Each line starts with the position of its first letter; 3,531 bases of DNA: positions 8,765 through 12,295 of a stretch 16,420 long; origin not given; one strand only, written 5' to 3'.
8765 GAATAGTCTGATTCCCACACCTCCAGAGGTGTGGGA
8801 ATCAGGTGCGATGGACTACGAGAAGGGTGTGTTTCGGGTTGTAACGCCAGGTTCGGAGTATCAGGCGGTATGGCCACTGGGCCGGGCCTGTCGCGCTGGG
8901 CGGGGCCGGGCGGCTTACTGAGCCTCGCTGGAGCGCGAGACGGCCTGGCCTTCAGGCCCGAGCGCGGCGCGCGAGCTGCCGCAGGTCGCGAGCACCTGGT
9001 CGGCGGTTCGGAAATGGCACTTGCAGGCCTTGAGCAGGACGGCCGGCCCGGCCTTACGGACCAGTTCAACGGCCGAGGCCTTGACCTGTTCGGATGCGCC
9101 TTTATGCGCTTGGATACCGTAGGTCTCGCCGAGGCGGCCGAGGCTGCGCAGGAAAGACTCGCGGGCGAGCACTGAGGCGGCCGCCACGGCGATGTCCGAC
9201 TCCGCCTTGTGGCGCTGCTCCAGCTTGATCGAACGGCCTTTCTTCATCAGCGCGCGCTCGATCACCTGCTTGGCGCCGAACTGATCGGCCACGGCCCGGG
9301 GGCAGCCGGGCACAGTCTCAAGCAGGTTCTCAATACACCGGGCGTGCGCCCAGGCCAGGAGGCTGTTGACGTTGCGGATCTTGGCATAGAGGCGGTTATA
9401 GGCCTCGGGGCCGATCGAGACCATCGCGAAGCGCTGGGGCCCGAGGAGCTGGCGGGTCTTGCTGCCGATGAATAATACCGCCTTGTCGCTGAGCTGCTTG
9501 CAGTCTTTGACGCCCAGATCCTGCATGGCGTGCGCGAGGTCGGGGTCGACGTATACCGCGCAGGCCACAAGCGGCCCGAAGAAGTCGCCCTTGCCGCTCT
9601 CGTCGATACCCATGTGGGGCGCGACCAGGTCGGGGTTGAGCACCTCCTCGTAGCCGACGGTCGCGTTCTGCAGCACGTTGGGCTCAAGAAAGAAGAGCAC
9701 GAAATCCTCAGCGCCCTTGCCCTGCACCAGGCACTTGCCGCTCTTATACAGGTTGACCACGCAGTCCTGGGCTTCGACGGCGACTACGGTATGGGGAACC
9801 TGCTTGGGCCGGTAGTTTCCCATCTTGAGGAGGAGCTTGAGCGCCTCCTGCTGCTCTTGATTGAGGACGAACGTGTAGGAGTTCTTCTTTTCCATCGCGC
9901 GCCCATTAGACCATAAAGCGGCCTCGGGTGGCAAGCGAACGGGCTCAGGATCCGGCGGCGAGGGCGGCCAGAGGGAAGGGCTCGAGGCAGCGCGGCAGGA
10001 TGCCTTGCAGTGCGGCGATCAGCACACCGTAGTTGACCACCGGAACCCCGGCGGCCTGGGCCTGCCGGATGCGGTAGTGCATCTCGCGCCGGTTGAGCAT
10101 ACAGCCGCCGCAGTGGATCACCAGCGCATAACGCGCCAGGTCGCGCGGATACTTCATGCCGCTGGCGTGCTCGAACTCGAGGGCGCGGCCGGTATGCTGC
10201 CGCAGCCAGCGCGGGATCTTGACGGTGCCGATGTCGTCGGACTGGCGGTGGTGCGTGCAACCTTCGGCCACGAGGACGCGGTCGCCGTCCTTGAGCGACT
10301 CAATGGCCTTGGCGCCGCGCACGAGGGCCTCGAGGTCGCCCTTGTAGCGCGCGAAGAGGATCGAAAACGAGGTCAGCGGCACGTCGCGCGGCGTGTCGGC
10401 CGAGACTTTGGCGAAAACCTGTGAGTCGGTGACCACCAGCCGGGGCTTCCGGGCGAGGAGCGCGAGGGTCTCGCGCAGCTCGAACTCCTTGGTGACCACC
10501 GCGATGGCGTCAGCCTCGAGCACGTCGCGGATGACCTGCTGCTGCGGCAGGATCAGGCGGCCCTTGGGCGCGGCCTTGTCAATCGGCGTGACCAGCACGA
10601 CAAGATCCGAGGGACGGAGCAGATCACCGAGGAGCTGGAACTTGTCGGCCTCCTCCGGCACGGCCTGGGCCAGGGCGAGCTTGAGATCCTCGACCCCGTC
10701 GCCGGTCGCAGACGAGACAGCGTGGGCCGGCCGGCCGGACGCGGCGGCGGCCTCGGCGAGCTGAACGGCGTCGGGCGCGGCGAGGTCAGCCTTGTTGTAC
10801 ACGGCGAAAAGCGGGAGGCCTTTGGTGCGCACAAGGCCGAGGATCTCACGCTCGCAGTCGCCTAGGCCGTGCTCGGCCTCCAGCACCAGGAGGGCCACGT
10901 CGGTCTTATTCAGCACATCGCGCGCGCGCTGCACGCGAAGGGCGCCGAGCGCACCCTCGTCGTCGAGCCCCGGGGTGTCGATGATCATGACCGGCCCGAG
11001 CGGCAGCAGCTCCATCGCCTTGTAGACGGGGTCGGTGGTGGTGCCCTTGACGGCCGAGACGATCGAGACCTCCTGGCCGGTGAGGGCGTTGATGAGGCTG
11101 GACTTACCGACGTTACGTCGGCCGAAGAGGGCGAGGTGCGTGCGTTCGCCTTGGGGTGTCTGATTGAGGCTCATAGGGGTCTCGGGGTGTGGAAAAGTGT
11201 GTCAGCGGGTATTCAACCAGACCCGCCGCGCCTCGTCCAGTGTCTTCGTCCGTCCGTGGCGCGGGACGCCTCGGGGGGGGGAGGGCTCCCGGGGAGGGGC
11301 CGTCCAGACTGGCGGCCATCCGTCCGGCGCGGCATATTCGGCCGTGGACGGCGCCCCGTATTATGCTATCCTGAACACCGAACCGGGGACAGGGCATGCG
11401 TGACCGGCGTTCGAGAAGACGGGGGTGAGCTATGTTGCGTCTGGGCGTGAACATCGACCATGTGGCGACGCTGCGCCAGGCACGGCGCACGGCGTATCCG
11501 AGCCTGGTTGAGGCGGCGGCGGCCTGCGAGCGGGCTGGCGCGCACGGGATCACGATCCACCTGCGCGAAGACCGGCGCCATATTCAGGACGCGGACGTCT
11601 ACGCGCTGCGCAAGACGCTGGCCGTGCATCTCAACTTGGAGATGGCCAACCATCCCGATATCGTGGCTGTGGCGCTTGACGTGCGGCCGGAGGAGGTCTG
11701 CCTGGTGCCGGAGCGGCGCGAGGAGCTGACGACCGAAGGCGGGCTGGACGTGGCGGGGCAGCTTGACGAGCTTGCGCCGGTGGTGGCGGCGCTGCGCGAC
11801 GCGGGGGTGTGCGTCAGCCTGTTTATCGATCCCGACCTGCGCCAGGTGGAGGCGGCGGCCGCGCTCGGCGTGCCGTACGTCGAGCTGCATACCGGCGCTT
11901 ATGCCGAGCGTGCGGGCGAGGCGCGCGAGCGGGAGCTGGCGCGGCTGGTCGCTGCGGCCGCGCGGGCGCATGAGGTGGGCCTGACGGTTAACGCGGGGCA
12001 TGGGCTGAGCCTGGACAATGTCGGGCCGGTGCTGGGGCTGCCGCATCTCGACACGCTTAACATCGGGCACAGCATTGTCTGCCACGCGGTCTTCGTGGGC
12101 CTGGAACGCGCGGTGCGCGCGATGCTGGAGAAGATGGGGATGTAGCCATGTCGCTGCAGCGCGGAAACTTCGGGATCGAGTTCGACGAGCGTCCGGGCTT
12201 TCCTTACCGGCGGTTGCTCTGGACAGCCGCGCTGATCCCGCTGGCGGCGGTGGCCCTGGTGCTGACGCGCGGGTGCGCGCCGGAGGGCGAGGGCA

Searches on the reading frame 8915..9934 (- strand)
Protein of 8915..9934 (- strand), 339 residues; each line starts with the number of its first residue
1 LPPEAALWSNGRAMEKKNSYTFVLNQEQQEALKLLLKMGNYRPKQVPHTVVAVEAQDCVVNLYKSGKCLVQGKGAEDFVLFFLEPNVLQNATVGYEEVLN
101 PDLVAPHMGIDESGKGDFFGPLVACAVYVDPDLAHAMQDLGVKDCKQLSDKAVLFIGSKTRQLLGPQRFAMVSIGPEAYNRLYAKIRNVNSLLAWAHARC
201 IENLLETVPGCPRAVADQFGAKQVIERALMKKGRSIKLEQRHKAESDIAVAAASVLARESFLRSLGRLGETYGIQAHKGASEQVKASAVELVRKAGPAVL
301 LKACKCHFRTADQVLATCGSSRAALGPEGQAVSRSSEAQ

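Call 4: search_protein_families(library=pfam, proteins=[window:8915-9934:-], max_evalue=0.01)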
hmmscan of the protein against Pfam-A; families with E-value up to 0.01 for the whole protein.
window:8915-9934:- (339 aa): 3 families
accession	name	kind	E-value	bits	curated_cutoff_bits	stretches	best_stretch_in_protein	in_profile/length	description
PF01351.25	RNase_HII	-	3.1e-26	92.9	25.8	1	108-310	1-198/199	Ribonuclease HII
PF11858.14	DUF3378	-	2e-09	37.9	27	1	22-87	2-68/76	Domain of unknown function (DUF3378)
PF00352.27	TBP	-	0.0036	17.5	22.9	1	37-73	29-65/85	Transcription factor TFIID (or TATA-binding protein, TBP)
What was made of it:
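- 8915..9895 (-): rnhC (RNase HIII), convergent with the wHTH gene. Pfam RNase_HII + DUF3378 (call 4).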

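Call 34: find_homologous_proteins(query=window:8918-9895:-, max_evalue=1e-30)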
Query window:8918-9895:- (326 aa): 7991 proteins with E <= 1e-30 among 8000 candidates; the best 120 are listed.
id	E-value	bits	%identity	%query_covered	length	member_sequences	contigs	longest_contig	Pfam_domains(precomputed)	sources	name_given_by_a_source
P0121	1.4e-200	683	94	99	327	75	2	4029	PF01351.26,PF11858.15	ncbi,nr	ncbi:MAG: ribonuclease HIII [Kiritimatiellae bacterium]|nr:ribonuclease HIII [Kiritimatiellia bacter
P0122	3.0e-199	678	93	99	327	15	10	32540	PF01351.26,PF11858.15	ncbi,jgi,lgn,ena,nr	ncbi:MAG TPA: ribonuclease HIII [Kiritimatiellia bacterium]|nr:ribonuclease HIII [Kiritimatiellia ba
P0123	4.1e-197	671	93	99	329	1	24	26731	PF01351.26,PF11858.15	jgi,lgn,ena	-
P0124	5.2e-196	668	92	99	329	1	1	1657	PF01351.26,PF11858.15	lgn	-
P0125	1.8e-194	663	91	99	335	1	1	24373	PF01351.26,PF11858.15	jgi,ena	-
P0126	2.8e-193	659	91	99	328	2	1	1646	PF01351.26,PF11858.15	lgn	-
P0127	2.8e-193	659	89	99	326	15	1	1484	PF01351.26,PF11858.15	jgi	-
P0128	3.8e-193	658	90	99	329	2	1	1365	PF01351.26,PF11858.15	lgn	-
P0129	4.6e-193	658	90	99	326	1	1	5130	PF01351.26,PF11858.15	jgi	-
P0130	5.9e-193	658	89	99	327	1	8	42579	PF01351.26,PF11858.15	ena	-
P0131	2.2e-192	656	89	100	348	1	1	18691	PF01351.26,PF11858.15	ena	-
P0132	2.2e-192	656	89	99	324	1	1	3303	PF01351.26,PF11858.15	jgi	jgi:ribonuclease HIII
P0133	2.4e-192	656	89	99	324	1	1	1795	PF01351.26,PF11858.15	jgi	jgi:ribonuclease HIII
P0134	3.4e-192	655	89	99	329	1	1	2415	PF01351.26,PF11858.15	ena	-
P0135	3.7e-192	655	89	99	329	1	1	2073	PF01351.26,PF11858.15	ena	-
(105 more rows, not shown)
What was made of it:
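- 8915..9895 (-): Close homologues are named ribonuclease HIII of Kiritimatiellia (call 34).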

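Call 35: find_encoding_contigs(protein=P0122, flank=7000, max_places=4)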
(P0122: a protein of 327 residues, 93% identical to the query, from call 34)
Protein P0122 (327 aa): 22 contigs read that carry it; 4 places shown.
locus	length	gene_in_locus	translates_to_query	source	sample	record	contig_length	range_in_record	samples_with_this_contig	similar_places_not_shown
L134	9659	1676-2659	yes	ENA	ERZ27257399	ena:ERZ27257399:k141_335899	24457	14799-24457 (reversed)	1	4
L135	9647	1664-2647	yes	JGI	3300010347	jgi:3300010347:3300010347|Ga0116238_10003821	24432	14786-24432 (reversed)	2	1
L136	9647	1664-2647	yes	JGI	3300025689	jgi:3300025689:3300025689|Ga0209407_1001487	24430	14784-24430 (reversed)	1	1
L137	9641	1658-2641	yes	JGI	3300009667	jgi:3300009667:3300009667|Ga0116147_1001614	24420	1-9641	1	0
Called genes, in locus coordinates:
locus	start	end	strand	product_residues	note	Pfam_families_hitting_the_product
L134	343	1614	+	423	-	PF13360:PQQ_2, PF01011:PQQ (faint), PF13570:Beta-prop_ACSF4 (weak), PF13360:PQQ_2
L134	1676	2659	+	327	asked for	PF11858:DUF3378, PF01351:RNase_HII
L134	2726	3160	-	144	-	-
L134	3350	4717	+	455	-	-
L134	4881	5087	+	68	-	PF01197:Ribosomal_L31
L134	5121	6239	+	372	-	PF03462:PCRF, PF00472:RF-1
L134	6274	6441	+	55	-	-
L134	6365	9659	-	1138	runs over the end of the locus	PF12951:PATR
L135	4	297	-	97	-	PF13936:HTH_38 (faint)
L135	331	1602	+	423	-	PF13360:PQQ_2, PF01011:PQQ (faint), PF13570:Beta-prop_ACSF4 (weak), PF13360:PQQ_2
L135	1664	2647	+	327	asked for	PF11858:DUF3378, PF01351:RNase_HII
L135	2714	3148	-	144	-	-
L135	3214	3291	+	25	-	-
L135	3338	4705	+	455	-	-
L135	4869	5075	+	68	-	PF01197:Ribosomal_L31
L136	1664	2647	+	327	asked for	PF11858:DUF3378, PF01351:RNase_HII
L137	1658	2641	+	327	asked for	PF11858:DUF3378, PF01351:RNase_HII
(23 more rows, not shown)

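Call 36: find_encoding_contigs(protein=P0123, flank=7000, max_places=4)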
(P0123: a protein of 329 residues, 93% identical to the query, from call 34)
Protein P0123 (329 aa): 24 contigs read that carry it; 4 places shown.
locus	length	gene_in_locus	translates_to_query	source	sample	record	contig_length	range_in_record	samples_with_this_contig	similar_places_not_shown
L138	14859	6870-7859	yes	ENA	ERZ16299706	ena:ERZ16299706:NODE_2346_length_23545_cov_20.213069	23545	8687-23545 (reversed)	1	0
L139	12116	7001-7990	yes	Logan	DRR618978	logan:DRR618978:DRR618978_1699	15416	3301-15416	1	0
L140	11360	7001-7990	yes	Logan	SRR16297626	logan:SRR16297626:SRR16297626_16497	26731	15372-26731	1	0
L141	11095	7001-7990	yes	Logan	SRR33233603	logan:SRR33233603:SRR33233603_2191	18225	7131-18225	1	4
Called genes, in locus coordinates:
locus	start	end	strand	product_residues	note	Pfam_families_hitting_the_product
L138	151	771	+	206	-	PF19502:DUF6036 (weak)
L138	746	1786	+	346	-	-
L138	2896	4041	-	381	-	-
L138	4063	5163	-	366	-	PF14088:DUF4268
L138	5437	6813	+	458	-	PF01946:Thi4, PF00890:FAD_binding_2 (weak), PF01134:GIDA (weak), PF01266:DAO (faint), PF01494:FAD_binding_3 (faint), PF03486:HI0933_like (faint), PF07992:Pyr_redox_2 (faint), PF12831:FAD_oxidored, +1 more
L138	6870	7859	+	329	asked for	PF11858:DUF3378, PF01351:RNase_HII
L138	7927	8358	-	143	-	-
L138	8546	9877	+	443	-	-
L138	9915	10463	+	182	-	-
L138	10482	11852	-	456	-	PF00206:Lyase_1, PF08328:ASL_C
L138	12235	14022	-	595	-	PF00425:Chorismate_bind, PF01063:Aminotran_4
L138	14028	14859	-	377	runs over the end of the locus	PF00266:Aminotran_5, PF01212:Beta_elim_lyase (weak)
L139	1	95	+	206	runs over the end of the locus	PF19502:DUF6036 (weak)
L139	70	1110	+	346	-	-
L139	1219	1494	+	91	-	PF13744:HTH_37 (weak), PF12844:HTH_19, PF13560:HTH_31, PF01381:HTH_3, PF13413:HTH_25 (weak)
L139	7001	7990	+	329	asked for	PF11858:DUF3378, PF01351:RNase_HII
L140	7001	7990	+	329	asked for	PF11858:DUF3378, PF01351:RNase_HII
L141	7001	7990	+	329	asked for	PF11858:DUF3378, PF01351:RNase_HII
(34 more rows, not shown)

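Call 37: find_encoding_contigs(protein=P0121, flank=7000, max_places=3)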
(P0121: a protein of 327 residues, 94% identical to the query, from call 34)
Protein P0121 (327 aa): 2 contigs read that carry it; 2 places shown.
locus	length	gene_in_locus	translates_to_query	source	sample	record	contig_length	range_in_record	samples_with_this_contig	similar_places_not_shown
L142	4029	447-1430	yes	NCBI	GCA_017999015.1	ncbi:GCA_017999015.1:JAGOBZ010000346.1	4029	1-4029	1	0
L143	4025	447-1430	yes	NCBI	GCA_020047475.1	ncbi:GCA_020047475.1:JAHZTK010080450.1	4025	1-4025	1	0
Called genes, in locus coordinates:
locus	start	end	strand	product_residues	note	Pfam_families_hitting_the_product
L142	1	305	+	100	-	?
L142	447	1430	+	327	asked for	PF11858:DUF3378, PF01351:RNase_HII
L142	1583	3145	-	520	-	PF13701:DDE_Tnp_1_4, PF01609:DDE_Tnp_1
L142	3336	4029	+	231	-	PF19291:TREH_N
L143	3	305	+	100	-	?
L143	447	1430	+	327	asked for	PF11858:DUF3378, PF01351:RNase_HII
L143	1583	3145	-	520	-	PF13701:DDE_Tnp_1_4, PF01609:DDE_Tnp_1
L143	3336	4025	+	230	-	?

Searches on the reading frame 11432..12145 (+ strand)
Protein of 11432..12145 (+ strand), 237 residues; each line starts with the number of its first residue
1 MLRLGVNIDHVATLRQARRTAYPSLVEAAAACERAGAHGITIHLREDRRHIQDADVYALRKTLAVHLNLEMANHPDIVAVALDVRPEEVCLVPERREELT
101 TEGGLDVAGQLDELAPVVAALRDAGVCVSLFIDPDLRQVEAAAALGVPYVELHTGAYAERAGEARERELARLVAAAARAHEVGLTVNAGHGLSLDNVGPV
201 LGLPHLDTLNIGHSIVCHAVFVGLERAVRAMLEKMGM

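Call 81: search_protein_families(library=pfam, proteins=[window:11432-12145:+], max_evalue=0.001)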
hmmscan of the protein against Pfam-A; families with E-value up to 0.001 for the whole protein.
window:11432-12145:+ (237 aa): 1 family
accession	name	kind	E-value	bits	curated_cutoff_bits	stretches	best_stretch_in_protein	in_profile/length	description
PF03740.19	PdxJ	-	2.8e-99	331.4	24.5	1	3-235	1-234/234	Pyridoxal phosphate biosynthesis protein PdxJ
